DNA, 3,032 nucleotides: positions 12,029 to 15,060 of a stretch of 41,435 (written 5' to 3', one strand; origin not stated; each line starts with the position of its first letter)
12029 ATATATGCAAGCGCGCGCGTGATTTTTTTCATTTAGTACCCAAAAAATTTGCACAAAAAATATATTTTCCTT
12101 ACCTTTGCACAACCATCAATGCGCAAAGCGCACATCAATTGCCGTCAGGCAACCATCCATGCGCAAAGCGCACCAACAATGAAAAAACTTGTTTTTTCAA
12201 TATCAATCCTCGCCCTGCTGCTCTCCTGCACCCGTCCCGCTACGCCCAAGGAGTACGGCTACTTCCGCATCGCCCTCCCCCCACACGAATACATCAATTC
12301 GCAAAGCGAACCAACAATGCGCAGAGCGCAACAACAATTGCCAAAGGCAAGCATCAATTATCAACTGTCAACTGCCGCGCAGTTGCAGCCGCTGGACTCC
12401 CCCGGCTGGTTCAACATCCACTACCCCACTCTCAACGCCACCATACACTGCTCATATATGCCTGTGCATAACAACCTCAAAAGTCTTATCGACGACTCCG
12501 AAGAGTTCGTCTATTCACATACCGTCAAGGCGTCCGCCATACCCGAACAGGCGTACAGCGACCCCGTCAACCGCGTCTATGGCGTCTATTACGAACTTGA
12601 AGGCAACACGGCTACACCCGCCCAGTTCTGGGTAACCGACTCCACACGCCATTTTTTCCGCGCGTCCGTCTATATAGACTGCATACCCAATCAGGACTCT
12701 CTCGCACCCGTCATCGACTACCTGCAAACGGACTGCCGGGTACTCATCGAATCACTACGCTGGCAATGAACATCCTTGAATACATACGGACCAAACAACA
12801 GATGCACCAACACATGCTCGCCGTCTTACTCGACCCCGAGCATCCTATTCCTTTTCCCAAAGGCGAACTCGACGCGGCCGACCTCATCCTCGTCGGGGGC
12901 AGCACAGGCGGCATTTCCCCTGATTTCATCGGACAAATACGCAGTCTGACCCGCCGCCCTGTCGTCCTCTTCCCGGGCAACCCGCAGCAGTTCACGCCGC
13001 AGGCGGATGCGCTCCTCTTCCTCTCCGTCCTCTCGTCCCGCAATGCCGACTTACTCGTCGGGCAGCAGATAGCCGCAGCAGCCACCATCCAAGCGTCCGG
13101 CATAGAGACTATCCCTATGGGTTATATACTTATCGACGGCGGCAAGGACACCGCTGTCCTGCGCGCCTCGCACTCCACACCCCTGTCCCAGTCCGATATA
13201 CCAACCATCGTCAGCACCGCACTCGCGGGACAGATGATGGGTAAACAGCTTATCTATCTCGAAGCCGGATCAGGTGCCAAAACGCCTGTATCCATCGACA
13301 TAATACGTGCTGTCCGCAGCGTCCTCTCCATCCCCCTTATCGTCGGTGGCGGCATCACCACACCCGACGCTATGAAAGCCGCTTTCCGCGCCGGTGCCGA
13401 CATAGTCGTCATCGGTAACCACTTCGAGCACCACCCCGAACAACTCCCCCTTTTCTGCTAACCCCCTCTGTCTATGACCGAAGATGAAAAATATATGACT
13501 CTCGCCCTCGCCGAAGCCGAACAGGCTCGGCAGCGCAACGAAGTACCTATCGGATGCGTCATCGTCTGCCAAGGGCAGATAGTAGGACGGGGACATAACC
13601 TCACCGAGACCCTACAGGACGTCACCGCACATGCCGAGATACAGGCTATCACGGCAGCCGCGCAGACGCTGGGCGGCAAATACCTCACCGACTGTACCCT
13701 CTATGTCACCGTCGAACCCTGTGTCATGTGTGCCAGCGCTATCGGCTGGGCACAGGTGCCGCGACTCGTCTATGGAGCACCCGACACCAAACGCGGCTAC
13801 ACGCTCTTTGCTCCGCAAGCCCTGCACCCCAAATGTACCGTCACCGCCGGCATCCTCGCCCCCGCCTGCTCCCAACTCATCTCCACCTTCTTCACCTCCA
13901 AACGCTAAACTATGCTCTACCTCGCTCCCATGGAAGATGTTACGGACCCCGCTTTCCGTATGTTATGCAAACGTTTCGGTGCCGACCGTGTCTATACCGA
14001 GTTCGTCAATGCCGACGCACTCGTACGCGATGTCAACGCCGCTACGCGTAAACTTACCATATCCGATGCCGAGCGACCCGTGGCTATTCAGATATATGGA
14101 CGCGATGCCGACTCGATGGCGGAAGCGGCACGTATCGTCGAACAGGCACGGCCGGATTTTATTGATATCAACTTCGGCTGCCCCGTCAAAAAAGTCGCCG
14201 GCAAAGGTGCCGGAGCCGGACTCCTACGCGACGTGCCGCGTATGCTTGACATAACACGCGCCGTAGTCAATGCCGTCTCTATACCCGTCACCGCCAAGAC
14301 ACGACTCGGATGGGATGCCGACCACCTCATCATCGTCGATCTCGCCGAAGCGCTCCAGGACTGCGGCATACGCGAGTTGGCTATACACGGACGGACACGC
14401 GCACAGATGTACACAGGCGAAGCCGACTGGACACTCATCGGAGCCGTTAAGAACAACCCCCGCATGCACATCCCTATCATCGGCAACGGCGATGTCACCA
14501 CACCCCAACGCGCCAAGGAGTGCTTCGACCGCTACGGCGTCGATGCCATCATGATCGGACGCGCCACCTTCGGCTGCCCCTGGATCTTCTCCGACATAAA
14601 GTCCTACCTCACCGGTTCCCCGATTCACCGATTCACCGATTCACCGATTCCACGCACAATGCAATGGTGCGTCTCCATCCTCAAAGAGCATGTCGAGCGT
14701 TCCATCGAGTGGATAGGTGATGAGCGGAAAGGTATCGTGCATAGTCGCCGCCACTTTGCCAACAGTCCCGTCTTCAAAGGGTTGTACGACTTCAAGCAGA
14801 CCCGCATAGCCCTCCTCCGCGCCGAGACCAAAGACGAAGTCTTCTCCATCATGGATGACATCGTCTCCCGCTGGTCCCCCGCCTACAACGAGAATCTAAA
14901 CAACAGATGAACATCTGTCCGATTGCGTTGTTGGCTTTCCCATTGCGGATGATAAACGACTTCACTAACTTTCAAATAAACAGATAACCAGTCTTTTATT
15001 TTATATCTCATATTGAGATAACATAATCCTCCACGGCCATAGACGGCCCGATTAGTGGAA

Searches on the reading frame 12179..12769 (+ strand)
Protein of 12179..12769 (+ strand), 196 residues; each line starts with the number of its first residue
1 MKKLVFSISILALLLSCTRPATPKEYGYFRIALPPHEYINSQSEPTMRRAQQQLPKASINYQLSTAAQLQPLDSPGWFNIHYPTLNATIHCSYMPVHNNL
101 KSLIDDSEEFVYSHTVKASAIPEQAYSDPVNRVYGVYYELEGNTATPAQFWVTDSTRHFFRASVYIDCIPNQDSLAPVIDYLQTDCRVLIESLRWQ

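Call 11: search_protein_families(library=pfam, proteins=[window:12179-12769:+])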
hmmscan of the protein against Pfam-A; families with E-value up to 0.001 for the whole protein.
window:12179-12769:+ (196 aa): 1 family
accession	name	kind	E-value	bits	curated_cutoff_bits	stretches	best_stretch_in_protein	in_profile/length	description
PF25593.1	GldD_lipo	-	7.7e-55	185.8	27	1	21-195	4-170/170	Gliding motility lipoprotein GldD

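Call 51: find_homologous_proteins(query=window:12179-12769:+, max_evalue=1e-40)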
Query window:12179-12769:+ (196 aa): 646 proteins with E <= 1e-40 among 774 candidates; the best 120 are listed.
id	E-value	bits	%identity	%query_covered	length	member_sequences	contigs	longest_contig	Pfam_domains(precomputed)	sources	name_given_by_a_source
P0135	1.1e-128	445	99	100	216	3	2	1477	PF25593.2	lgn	-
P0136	2.0e-126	437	92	100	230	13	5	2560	PF25593.2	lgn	-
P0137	1.4e-123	428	95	100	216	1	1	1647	PF25593.2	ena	-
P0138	5.2e-123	426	95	100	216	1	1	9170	PF25593.2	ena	-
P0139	1.2e-122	425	90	100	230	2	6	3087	PF25593.2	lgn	-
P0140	1.9e-114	398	89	100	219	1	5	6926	PF25593.2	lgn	-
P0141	2.2e-111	388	85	100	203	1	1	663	PF25593.2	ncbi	-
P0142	3.7e-109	381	89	100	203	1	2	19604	PF25593.2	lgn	-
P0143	5.4e-109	380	83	100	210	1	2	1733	PF25593.2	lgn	-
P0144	7.5e-109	380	89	100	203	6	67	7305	PF25593.2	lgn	-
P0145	3.7e-105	368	88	100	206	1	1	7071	PF25593.2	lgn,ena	-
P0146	1.6e-99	350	80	100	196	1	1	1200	PF25593.2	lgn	-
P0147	1.3e-97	343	75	100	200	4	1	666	PF25593.2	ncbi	-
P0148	5.8e-69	250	59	100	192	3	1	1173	PF25593.2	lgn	-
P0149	9.9e-67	243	59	96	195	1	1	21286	PF25593.2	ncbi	-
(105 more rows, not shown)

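Call 53: find_encoding_contigs(protein=P0136, flank=10000, max_places=6)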
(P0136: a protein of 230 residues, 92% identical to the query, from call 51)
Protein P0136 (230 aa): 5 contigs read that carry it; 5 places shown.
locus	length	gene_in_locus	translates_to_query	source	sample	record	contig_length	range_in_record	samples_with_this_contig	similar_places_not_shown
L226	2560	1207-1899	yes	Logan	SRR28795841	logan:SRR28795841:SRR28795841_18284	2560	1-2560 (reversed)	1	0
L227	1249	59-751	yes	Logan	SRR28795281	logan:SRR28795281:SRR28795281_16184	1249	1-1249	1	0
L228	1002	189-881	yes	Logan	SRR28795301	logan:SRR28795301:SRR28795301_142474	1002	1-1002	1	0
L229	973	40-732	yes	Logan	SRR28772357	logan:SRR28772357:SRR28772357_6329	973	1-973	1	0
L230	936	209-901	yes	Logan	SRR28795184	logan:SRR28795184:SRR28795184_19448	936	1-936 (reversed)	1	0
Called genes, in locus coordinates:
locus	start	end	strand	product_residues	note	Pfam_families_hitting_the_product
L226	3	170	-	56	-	?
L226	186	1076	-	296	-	PF00483:NTP_transferase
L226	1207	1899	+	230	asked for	PF25593:GldD_lipo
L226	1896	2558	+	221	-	?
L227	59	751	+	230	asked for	PF25593:GldD_lipo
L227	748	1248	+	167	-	?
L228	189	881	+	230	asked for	PF25593:GldD_lipo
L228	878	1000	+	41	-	?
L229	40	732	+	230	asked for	PF25593:GldD_lipo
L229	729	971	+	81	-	?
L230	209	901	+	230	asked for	PF25593:GldD_lipo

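Call 54: find_encoding_contigs(protein=P0140, flank=10000, max_places=6)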
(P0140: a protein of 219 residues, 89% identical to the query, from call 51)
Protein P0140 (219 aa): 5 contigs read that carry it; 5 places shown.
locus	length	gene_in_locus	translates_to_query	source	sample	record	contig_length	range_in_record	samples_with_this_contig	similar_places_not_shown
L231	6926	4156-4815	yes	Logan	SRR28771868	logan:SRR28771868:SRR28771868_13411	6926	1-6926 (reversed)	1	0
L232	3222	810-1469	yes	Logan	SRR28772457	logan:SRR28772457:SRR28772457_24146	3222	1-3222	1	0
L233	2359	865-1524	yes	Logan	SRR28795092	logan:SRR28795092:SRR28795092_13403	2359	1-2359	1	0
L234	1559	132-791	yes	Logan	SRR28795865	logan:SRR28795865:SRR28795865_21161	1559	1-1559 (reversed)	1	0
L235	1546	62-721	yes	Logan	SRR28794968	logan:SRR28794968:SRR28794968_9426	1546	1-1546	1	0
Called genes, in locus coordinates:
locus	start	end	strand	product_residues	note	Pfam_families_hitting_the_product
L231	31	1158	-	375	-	PF13439:Glyco_transf_4, PF13579:Glyco_trans_4_4, PF20706:GT4-conflict, PF08323:Glyco_transf_5 (weak), PF00534:Glycos_transf_1, PF13692:Glyco_trans_1_4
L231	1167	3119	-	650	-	PF12439:GDE_N, PF06202:GDE_C, PF22422:MGH1-like_GH (weak)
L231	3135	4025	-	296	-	PF00483:NTP_transferase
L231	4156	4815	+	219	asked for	PF25593:GldD_lipo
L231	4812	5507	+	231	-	PF01884:PcrB, PF00977:His_biosynth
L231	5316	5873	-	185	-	-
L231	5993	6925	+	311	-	?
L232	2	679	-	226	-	?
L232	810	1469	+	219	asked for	PF25593:GldD_lipo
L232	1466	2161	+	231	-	PF01884:PcrB, PF00977:His_biosynth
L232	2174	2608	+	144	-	PF00383:dCMP_cyt_deam_1, PF14437:MafB19-deam, PF14439:Bd3614-deam (weak)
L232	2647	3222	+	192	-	?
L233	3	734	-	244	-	?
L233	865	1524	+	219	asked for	PF25593:GldD_lipo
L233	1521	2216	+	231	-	PF01884:PcrB, PF00977:His_biosynth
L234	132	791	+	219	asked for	PF25593:GldD_lipo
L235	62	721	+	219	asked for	PF25593:GldD_lipo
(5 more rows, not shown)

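Call 55: find_encoding_contigs(protein=P0138, flank=10000, max_places=6)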
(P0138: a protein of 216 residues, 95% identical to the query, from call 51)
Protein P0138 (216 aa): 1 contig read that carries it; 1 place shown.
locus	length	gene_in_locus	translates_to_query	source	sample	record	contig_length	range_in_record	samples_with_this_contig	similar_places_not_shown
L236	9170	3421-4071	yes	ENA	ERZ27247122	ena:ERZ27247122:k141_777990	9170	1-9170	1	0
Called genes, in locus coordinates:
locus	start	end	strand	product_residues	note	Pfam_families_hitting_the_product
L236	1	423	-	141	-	?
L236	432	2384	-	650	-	PF12439:GDE_N, PF06202:GDE_C, PF22422:MGH1-like_GH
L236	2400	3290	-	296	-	PF00483:NTP_transferase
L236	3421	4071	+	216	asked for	PF25593:GldD_lipo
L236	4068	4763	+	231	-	PF01884:PcrB, PF00977:His_biosynth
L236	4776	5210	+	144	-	PF00383:dCMP_cyt_deam_1, PF14437:MafB19-deam, PF14439:Bd3614-deam (weak)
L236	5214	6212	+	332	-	PF01207:Dus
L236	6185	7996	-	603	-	-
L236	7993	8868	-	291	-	-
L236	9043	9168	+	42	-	?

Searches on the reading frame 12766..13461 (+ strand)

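Call 11: search_protein_families(library=pfam, proteins=[window:12766-13461:+])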
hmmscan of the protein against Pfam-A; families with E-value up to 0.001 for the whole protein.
window:12766-13461:+ (231 aa): 6 families
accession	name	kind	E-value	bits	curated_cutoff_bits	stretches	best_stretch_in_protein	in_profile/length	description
PF01884.23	PcrB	-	1.9e-32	113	23.9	1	21-225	11-216/226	PcrB family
PF00977.27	His_biosynth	-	7.9e-08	32.5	23.6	1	168-224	53-109/228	Histidine biosynthesis protein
PF03060.21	NMO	-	2.9e-05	24.1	28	1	176-220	181-225/331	Nitronate monooxygenase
PF01207.24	Dus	-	0.00017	21.3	20.4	1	173-224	169-221/311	Dihydrouridine synthase (Dus)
PF01180.27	DHO_dh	-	0.0003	20.5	27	1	165-220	212-272/291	Dihydroorotate dehydrogenase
PF01070.24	FMN_dh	-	0.0006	19.4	24.9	1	170-219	200-248/350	FMN-dependent dehydrogenase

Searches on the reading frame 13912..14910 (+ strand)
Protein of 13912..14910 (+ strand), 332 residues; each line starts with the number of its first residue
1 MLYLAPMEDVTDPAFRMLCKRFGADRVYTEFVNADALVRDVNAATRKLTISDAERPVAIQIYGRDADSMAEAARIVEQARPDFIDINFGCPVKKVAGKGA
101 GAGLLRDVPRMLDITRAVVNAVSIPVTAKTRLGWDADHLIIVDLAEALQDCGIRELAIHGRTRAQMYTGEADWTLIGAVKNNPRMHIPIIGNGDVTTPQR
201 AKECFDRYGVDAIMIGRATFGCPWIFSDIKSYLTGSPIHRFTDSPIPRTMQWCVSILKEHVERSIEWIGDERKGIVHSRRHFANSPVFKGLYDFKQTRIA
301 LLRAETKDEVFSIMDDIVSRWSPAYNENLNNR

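Call 11: search_protein_families(library=pfam, proteins=[window:13912-14910:+])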
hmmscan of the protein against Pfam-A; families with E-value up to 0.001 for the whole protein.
window:13912-14910:+ (332 aa): 2 families
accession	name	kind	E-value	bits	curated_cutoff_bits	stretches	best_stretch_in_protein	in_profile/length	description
PF01207.24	Dus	-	3.8e-79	266.5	20.4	1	4-285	2-275/311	Dihydrouridine synthase (Dus)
PF01180.27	DHO_dh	-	0.00061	19.5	27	0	176-233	230-287/291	Dihydroorotate dehydrogenase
